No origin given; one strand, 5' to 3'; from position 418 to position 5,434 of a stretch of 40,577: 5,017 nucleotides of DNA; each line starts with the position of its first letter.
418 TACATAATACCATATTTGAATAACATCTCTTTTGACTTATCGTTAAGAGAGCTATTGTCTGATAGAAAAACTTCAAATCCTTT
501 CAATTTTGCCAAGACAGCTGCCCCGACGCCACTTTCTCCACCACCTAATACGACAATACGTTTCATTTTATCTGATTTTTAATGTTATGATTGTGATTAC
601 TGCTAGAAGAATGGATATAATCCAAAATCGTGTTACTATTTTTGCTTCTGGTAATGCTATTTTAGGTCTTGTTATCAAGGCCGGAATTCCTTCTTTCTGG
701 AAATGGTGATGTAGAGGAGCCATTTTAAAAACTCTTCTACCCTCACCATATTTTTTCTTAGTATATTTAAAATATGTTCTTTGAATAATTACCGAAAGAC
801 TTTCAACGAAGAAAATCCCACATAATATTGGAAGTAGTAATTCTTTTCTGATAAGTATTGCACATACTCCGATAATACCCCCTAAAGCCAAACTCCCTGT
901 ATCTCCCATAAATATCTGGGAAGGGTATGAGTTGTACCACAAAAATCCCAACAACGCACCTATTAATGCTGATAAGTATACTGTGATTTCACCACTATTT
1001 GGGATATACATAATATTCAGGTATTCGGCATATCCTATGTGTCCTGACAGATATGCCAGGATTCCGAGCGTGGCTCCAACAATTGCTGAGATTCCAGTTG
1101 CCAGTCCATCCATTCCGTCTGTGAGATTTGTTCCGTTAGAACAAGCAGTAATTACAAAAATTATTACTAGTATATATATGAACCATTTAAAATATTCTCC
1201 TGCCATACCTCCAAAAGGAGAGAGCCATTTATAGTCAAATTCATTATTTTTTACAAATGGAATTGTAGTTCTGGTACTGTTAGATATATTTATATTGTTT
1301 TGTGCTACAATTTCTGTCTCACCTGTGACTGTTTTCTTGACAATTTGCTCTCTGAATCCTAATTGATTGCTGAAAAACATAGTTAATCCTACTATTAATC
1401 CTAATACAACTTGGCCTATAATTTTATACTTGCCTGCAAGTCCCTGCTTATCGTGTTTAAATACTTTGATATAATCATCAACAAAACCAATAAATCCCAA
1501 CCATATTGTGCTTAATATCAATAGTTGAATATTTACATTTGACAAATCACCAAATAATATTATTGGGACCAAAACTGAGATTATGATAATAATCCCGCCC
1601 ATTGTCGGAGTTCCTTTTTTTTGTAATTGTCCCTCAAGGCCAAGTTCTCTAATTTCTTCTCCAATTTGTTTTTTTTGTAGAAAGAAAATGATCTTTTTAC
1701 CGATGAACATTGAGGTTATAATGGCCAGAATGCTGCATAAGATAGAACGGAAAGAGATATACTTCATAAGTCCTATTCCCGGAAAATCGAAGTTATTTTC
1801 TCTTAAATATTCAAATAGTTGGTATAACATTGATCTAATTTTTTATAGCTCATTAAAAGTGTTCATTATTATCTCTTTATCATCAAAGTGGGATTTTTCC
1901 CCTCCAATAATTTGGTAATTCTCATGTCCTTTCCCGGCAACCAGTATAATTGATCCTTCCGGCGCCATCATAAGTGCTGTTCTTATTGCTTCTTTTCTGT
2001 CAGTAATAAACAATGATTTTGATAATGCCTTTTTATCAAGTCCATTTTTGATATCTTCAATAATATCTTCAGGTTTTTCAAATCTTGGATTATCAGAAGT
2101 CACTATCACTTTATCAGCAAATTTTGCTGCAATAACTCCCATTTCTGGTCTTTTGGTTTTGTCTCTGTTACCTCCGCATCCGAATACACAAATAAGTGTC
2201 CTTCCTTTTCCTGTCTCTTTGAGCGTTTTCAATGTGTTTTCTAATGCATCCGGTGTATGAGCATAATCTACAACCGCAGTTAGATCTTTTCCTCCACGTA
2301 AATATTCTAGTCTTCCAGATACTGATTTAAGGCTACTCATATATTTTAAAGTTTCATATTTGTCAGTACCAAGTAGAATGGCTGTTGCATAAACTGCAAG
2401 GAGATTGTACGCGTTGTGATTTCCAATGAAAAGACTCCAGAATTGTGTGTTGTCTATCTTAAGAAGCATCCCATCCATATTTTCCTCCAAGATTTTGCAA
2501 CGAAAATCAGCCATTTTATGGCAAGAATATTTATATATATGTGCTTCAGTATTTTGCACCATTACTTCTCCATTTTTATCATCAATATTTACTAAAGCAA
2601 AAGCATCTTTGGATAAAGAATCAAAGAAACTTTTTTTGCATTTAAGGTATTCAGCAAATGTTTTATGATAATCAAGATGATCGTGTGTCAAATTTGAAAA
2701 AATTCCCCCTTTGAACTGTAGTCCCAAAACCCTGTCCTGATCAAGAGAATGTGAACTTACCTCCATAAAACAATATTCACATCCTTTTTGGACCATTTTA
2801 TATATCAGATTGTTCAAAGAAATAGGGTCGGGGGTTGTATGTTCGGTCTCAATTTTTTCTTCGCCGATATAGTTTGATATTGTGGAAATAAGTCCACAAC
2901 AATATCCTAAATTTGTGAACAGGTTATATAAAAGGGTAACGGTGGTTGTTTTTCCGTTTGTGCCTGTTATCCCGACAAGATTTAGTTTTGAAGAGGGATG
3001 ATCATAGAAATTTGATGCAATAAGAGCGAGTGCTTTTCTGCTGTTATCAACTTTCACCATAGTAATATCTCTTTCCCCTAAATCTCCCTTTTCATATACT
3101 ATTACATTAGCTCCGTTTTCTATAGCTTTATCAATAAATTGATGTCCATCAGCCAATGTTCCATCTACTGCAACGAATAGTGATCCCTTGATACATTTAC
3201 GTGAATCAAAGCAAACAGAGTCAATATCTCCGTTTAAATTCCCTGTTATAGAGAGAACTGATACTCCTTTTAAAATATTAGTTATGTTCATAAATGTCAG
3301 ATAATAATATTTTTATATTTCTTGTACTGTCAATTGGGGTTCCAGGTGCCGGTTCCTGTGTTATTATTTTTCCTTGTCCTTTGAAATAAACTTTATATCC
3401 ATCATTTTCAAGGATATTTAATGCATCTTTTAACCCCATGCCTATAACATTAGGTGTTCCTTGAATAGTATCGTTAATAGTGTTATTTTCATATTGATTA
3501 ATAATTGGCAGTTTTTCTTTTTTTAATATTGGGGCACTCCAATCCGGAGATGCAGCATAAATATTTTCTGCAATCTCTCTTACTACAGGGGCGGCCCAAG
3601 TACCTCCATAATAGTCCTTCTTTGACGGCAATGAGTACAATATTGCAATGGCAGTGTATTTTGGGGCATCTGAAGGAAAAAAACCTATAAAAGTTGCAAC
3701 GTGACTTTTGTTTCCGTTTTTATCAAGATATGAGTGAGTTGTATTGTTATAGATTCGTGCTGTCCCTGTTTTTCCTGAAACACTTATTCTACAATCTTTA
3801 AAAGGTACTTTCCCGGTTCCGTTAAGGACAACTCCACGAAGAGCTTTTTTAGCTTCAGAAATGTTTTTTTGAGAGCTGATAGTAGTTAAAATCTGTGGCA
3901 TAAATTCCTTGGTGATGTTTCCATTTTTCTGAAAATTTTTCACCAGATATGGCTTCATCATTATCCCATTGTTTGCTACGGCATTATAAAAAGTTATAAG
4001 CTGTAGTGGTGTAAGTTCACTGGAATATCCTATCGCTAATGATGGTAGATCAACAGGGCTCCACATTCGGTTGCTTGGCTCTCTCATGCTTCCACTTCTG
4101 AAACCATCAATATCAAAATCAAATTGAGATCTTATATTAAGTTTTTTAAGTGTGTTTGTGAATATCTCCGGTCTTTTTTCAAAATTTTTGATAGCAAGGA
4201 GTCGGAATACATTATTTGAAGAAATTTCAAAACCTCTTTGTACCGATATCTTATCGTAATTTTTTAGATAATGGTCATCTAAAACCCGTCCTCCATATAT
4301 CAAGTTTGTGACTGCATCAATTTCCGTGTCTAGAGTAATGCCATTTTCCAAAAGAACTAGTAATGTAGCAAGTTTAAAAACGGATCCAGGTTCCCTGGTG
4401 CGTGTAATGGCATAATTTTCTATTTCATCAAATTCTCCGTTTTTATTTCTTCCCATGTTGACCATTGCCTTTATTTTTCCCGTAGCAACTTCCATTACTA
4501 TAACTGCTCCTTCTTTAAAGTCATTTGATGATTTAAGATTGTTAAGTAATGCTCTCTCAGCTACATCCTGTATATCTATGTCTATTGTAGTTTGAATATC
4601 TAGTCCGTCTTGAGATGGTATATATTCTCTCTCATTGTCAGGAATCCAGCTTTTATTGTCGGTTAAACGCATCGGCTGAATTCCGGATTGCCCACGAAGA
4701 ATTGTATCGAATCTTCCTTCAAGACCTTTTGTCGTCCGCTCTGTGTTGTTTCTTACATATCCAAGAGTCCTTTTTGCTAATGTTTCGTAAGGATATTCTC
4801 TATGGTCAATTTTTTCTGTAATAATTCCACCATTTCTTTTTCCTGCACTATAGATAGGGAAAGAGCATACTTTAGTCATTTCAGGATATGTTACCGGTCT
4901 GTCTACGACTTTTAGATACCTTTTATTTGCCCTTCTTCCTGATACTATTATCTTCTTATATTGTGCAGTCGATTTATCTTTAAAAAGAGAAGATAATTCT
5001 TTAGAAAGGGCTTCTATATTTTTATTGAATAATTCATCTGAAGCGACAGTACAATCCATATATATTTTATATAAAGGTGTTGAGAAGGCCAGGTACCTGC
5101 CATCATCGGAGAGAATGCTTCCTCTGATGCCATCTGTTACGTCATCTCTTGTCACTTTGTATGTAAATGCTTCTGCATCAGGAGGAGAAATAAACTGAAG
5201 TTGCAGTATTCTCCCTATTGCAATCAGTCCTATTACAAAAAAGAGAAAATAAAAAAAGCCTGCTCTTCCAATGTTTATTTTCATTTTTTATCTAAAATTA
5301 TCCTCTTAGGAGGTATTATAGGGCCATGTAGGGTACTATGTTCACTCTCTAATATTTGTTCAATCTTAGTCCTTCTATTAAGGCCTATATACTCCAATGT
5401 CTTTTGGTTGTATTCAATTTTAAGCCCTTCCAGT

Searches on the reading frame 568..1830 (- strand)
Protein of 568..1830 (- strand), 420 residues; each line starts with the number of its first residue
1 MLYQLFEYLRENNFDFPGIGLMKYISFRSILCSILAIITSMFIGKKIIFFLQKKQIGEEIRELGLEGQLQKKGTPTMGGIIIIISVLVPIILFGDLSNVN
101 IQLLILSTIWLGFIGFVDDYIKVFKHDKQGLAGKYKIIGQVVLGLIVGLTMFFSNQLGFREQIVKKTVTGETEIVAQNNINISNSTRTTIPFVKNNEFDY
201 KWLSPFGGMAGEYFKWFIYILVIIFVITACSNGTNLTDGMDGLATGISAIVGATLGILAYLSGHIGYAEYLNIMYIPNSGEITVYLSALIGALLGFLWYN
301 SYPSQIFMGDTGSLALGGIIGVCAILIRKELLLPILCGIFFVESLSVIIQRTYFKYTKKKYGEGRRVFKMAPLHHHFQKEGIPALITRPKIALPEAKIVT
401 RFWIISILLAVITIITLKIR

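Call 73: search_protein_families(library=pfam, proteins=[window:568-1830:-], max_evalue=0.00001)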
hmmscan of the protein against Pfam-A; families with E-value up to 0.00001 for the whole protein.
window:568-1830:- (420 aa): 1 family
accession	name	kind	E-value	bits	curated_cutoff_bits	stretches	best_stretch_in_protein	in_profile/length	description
PF00953.26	Glycos_transf_4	-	3.6e-28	99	27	1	103-326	3-158/160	Glycosyl transferase family 4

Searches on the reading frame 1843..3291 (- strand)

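Call 73: search_protein_families(library=pfam, proteins=[window:1843-3291:-], max_evalue=0.00001)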
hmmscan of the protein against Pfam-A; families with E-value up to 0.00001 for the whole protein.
window:1843-3291:- (482 aa): 3 families
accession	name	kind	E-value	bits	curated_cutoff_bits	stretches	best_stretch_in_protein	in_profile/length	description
PF08245.18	Mur_ligase_M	-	4.5e-51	174.1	24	1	108-303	1-199/200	Mur ligase middle domain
PF02875.26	Mur_ligase_C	-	1.9e-35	122.9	28.4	1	326-455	1-127/127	Mur ligase, glutamate ligase domain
PF01225.30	Mur_ligase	-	2.3e-09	37.9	21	1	23-96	2-95/95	Mur ligase family, catalytic domain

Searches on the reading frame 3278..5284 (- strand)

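Call 73: search_protein_families(library=pfam, proteins=[window:3278-5284:-], max_evalue=0.00001)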
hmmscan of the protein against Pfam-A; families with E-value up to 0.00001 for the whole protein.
window:3278-5284:- (668 aa): 3 families
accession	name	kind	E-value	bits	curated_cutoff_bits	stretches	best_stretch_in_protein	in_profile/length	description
PF00905.27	Transpeptidase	-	4.3e-50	171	22.1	1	259-572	1-298/299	Penicillin binding protein transpeptidase domain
PF03717.20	PBP_dimer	-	1.3e-13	52.2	24.4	1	51-206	3-168/180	Penicillin-binding Protein dimerisation domain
PF03793.24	PASTA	-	1.9e-11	44.2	23.2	1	611-663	4-64/64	PASTA domain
